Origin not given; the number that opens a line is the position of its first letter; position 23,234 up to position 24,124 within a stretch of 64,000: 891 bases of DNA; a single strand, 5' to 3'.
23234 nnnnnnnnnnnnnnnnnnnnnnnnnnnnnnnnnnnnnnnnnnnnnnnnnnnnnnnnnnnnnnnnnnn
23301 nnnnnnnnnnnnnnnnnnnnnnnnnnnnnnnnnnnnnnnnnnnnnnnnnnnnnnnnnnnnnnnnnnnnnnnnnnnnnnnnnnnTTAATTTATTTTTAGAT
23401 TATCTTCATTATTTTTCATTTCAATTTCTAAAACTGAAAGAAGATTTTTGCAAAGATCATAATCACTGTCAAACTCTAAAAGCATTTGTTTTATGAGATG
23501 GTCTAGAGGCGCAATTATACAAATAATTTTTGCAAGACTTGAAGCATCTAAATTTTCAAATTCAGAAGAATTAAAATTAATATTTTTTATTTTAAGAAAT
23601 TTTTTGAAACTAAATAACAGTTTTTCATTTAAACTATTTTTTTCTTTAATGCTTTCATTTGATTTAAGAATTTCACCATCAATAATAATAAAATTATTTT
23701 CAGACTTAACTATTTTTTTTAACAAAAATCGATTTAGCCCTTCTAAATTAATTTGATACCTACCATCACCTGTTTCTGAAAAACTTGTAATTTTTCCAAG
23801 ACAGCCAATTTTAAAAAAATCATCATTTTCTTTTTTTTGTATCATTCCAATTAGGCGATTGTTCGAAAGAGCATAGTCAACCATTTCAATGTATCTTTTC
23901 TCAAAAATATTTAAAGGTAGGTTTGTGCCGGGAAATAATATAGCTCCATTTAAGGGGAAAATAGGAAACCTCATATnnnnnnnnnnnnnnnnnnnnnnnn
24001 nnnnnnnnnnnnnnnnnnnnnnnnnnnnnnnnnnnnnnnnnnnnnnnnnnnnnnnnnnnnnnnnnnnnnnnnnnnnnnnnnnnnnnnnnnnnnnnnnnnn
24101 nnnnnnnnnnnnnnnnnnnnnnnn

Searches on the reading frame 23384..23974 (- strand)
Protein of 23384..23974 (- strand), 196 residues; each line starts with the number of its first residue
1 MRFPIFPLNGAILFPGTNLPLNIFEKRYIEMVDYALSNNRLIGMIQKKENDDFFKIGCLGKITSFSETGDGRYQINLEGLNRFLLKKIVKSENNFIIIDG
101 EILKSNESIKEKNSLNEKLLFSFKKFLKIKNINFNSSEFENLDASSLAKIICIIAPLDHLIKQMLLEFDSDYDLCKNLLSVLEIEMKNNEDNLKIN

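Call 20: search_protein_families(library=pfam, max_evalue=1e-8, proteins=[window:23384-23974:-])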
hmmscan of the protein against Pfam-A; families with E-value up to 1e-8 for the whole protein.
window:23384-23974:- (196 aa): 1 family
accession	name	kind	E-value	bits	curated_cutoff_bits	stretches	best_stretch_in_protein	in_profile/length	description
PF02190.22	LON_substr_bdg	-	7.1e-32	111.4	28.7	1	4-182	3-198/200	ATP-dependent protease La (LON) substrate-binding domain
